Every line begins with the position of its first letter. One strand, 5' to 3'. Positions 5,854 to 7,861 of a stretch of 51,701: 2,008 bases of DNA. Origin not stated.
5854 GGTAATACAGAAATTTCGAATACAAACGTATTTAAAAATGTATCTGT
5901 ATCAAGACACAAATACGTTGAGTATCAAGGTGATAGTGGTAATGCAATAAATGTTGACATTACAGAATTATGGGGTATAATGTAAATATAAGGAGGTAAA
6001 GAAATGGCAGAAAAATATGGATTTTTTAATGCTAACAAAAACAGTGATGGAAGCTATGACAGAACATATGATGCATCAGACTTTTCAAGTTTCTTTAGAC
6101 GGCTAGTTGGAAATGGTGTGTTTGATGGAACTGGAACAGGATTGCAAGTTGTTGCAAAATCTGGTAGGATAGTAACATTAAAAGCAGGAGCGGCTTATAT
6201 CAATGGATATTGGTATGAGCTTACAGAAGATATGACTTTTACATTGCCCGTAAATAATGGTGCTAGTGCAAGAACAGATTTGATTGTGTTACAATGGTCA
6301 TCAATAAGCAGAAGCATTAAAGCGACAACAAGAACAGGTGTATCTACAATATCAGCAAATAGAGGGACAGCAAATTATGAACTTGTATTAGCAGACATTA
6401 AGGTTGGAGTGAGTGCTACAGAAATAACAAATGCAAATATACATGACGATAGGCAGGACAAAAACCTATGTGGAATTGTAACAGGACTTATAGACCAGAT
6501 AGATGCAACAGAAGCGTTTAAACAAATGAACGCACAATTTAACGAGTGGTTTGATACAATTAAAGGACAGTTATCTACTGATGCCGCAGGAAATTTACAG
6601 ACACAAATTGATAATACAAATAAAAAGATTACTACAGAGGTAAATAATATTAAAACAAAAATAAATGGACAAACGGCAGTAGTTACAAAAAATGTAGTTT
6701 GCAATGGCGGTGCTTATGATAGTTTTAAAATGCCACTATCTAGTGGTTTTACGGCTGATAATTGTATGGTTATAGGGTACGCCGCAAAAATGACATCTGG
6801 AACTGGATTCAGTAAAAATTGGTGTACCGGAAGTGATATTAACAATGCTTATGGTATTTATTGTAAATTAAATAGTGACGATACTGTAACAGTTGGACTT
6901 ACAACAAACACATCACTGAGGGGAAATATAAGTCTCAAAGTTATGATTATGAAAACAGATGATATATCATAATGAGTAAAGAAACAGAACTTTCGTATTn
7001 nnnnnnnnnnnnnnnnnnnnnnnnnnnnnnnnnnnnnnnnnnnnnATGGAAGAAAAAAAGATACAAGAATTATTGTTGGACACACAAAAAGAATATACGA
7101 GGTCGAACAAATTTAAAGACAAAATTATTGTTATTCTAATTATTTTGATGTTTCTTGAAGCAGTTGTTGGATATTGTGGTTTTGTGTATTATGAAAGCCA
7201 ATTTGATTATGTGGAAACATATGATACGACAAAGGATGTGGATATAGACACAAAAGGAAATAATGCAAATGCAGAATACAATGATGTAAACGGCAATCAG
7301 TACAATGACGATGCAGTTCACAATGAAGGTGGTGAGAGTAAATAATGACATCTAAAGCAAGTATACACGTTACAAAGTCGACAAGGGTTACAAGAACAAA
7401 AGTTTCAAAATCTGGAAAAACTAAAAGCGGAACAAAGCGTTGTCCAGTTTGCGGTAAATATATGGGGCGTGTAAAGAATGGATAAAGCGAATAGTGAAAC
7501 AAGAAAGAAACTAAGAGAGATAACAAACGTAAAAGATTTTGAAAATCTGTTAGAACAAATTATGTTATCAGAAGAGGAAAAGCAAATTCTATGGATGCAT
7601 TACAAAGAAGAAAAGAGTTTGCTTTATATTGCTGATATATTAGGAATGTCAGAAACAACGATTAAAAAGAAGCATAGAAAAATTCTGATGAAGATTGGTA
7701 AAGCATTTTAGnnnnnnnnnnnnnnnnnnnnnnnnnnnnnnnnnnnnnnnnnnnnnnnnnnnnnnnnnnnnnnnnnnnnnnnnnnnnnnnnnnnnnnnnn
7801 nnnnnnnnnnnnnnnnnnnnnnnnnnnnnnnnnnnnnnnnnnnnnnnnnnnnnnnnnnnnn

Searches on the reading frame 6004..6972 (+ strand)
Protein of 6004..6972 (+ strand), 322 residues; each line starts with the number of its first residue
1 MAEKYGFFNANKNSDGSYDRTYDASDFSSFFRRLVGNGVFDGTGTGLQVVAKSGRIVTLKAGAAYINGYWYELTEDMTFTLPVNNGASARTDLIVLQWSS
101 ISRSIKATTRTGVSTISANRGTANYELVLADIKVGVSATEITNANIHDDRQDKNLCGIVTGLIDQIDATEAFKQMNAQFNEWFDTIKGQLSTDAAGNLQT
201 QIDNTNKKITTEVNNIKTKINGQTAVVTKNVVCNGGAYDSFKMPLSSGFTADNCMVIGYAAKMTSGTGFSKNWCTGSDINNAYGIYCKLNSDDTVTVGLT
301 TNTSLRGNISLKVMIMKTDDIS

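Call 3: search_protein_families(library=pfam, proteins=[window:6004-6972:+], max_evalue=1)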
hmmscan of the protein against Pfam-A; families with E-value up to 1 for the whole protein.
window:6004-6972:+ (322 aa): 2 families
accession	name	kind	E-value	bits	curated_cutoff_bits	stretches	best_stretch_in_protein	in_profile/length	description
PF07798.16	CCDC90-like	-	0.0013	19.1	33.5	1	170-232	97-158/175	Coiled-coil domain-containing protein 90-like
PF24929.1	GlfB_C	-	0.04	13.8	27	1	136-201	42-107/227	GlfB-like, C-terminal domain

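Call 4: search_protein_families(library=phrogs, proteins=[window:6004-6972:+], max_evalue=0.1)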
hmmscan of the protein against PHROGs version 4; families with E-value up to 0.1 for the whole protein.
window:6004-6972:+ (322 aa): 9 families
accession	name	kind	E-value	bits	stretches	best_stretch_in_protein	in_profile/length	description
phrog_1220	-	head and packaging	1e-57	197.7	1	1-237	6-270/574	head protein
phrog_9534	-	head and packaging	3.2e-37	129.8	1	3-290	2-270/303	head protein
phrog_27282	-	unknown function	8.4e-36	124.9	1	1-229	1-224/445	-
phrog_35103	-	unknown function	2.7e-29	102.8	1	18-206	12-209/916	-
phrog_5339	-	head and packaging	3.3e-28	99.4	1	1-188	4-189/633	virion structural protein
phrog_18805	-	unknown function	8.7e-19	68.7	1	1-208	1-211/457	-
phrog_17342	-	unknown function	1.4e-08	35.4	1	26-151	20-158/326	-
phrog_13571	-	head and packaging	3.8e-08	34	1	32-151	22-150/356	virion structural protein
phrog_6779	-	tail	0.00022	22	1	29-151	20-156/276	tail protein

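Call 12: search_protein_families(library=ncbifam, proteins=[window:6004-6972:+], max_evalue=1)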
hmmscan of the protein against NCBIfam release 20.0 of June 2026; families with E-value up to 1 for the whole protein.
window:6004-6972:+ (322 aa): 3 families
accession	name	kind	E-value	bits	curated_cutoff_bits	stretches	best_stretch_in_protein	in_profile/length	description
NF050805.1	CellDivHKDivJCaul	equivalog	0.016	13.5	1000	1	99-141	422-464/531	cell cycle sensor histidine kinase DivJ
NF047465.1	hybrid_HK_LvrA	exception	0.036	12.1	1200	1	17-82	757-817/819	hybrid histidine kinase/response regulator LvrA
NF010892.0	PRK14299.1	equivalog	0.092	12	392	1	14-55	84-127/291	chaperone protein DnaJ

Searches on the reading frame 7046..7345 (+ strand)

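Call 3: search_protein_families(library=pfam, proteins=[window:7046-7345:+], max_evalue=1)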
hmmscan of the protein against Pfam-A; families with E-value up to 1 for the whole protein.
window:7046-7345:+ (99 aa): 2 families
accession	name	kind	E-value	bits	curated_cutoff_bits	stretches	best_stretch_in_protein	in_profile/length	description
PF23906.1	DUF7248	-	0.033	14.6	27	1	19-49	5-34/58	Family of unknown function (DUF7248)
PF00335.26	Tetraspanin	-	0.052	13.6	32.1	1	28-75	80-126/225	Tetraspanin family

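Call 4: search_protein_families(library=phrogs, proteins=[window:7046-7345:+], max_evalue=0.1)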
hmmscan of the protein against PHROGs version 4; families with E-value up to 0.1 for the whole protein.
window:7046-7345:+ (99 aa): 0 families

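Call 12: search_protein_families(library=ncbifam, proteins=[window:7046-7345:+], max_evalue=1)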
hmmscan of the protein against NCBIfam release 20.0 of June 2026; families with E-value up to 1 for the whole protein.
window:7046-7345:+ (99 aa): 0 families

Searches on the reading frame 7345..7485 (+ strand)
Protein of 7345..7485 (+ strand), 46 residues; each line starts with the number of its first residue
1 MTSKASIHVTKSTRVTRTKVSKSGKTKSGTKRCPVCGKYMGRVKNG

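Call 3: search_protein_families(library=pfam, proteins=[window:7345-7485:+], max_evalue=1)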
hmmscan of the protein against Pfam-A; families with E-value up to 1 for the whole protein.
window:7345-7485:+ (46 aa): 4 families
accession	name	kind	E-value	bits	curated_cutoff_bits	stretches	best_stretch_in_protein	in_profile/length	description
PF01599.25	Ribosomal_S27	-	0.013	15.8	22.3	1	19-44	6-33/44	Ribosomal protein S27a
PF15926.10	RNF220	-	0.046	13.9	26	1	11-39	90-117/249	E3 ubiquitin-protein ligase RNF220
PF04423.19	Rad50_zn_hook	-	0.069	13.4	24.3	1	26-41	15-30/52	Rad50 zinc hook motif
PF24460.1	DUF7575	-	0.14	12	28.5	1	29-38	2-11/28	Domain of unknown function (DUF7575)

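Call 4: search_protein_families(library=phrogs, proteins=[window:7345-7485:+], max_evalue=0.1)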
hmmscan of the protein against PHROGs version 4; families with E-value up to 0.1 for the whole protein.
window:7345-7485:+ (46 aa): 0 families

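Call 12: search_protein_families(library=ncbifam, proteins=[window:7345-7485:+], max_evalue=1)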
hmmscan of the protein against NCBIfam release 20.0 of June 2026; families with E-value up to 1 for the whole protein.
window:7345-7485:+ (46 aa): 3 families
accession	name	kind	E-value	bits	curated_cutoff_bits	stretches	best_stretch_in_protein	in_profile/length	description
NF002362.0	PRK01343.1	equivalog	0.089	12.5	79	1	19-39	7-27/66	DNA gyrase inhibitor YacG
NF002244.0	PRK01156.1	equivalog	0.12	10.4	847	1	11-42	433-464/895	DNA double-strand break repair ATPase Rad50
NF050000.1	IS1_IS1595_Zn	domain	0.77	10.4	28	0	18-39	7-30/34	IS1/IS1595 family N-terminal zinc-binding domain-containing protein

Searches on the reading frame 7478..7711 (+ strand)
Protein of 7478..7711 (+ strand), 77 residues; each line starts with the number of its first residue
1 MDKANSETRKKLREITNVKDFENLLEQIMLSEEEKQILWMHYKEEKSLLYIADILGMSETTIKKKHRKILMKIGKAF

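Call 3: search_protein_families(library=pfam, proteins=[window:7478-7711:+], max_evalue=1)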
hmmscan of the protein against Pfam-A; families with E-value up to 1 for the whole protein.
window:7478-7711:+ (77 aa): 10 families
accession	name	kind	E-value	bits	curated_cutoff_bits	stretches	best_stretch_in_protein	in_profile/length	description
PF04545.22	Sigma70_r4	-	6.4e-09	35.6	24.1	1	30-73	5-48/50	Sigma-70, region 4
PF08281.18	Sigma70_r4_2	-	3.5e-07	30.2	25.7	1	29-72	10-53/54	Sigma-70, region 4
PF00196.25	GerE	-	0.00026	21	23.5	1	30-74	3-46/57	Bacterial regulatory proteins, luxR family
PF19889.5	DUF6362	-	0.0024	18.6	31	1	24-73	49-98/98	Domain of unknown function (DUF6362)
PF18024.7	HTH_50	-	0.0057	16.7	27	1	30-68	8-46/50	Helix-turn-helix domain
PF03682.18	UPF0158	-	0.024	15.1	21.1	1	6-59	85-138/157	Uncharacterised protein family (UPF0158)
PF13936.12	HTH_38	-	0.049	13.8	27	1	30-63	5-38/44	Helix-turn-helix domain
PF07374.17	DUF1492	-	0.05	14.2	21.5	1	14-68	41-94/100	Protein of unknown function (DUF1492)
PF16509.11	KORA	-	0.065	13.9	26.7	1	19-70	4-55/84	TrfB plasmid transcriptional repressor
PF08279.18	HTH_11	-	0.11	12.9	25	1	35-64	3-34/55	HTH domain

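Call 4: search_protein_families(library=phrogs, proteins=[window:7478-7711:+], max_evalue=0.1)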
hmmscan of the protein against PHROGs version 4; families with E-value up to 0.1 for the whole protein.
window:7478-7711:+ (77 aa): 17 families
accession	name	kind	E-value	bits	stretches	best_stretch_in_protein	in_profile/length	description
phrog_36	-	transcription regulation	3.5e-13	50.7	1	15-75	127-185/220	transcriptional regulator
phrog_248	-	transcription regulation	1e-07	33.2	1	8-76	67-136/161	transcriptional activator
phrog_3512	-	transcription regulation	9.1e-07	30.1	1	4-75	40-111/130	sigma factor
phrog_1190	-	transcription regulation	1.3e-05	26.1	1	13-76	95-158/167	RNA polymerase sigma factor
phrog_13787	-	unknown function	5e-05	24.5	1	20-75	114-166/172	-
phrog_1740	-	transcription regulation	5.8e-05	22.8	1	17-76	155-215/567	RNA polymerase sigma factor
phrog_351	-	transcription regulation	0.00013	21.7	1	17-73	665-722/928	RNA polymerase sigma factor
phrog_5767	-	transcription regulation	0.00016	22.1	1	18-74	278-333/393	sigma factor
phrog_79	-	transcription regulation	0.00065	20.4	1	28-67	86-127/156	anti-termination protein Q-like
phrog_3049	-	unknown function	0.0067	17.7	0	50-76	18-44/53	-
phrog_6836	-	unknown function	0.029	15.2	1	29-75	85-130/144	-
phrog_8834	-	unknown function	0.03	15.4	1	16-73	34-94/108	-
phrog_8594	-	unknown function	0.05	15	0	48-64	48-64/67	-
phrog_27555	-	transcription regulation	0.056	14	1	16-75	120-176/203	transcriptional regulator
phrog_32904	-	unknown function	0.057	14.4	0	40-74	9-45/55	-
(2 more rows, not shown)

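Call 12: search_protein_families(library=ncbifam, proteins=[window:7478-7711:+], max_evalue=1)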
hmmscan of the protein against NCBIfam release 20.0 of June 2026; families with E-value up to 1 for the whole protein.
window:7478-7711:+ (77 aa): 35 families (the best 25 are shown)
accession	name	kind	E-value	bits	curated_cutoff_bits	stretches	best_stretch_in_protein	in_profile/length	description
TIGR02937.1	sigma70-ECF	superfamily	1.6e-08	34.4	42.9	1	19-75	109-163/165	sigma-70 family RNA polymerase sigma factor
NF005809.0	PRK07670.1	equivalog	1.1e-05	25.1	326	1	16-76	188-249/255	FliA/WhiG family RNA polymerase sigma factor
NF004572.0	PRK05911.1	equivalog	1.2e-05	24.9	378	1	14-74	188-250/257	RNA polymerase sigma factor sigma-28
NF005413.0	PRK06986.1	subfamily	1.4e-05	25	201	1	5-73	163-232/241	RNA polymerase sigma factor FliA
TIGR02479.1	FliA_WhiG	subfamily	3.3e-05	23.7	189.6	1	13-74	158-220/224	FliA/WhiG family RNA polymerase sigma factor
NF009091.0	PRK12427.1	equivalog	4.4e-05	23.2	339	1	29-75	183-229/233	FliA/WhiG family RNA polymerase sigma factor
TIGR02985.1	Sig70_bacteroi1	subfamily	5.2e-05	23.5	126.4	1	8-73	92-158/162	RNA polymerase sigma-70 factor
TIGR02980.1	SigBFG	subfamily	5.4e-05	23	234.35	1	9-74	160-223/227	SigB/SigF/SigG family RNA polymerase sigma factor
NF006930.0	PRK09415.1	subfamily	6.4e-05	22.9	198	1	5-68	102-166/179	RNA polymerase factor sigma C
NF009172.0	PRK12519.1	subfamily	7e-05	22.4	222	1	25-73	139-185/194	RNA polymerase sigma factor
TIGR01636.1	phage_rinA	subfamily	7.3e-05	23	31.9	1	13-73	64-128/134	phage transcriptional regulator, RinA family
NF008891.0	PRK11924.1-5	subfamily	0.00012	22.3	259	1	14-65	99-151/171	RNA polymerase sigma factor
NF058625.1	sigma_PG0214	equivalog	0.00016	21.4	130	1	5-64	91-148/170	GFO_1088 family ECF-type sigma factor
NF004935.0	PRK06288.1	equivalog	0.00054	19.7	343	1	5-73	188-258/270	RNA polymerase sigma factor WhiG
TIGR02885.1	spore_sigF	equivalog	0.00059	19.7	321.45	1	29-75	183-229/231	RNA polymerase sporulation sigma factor SigF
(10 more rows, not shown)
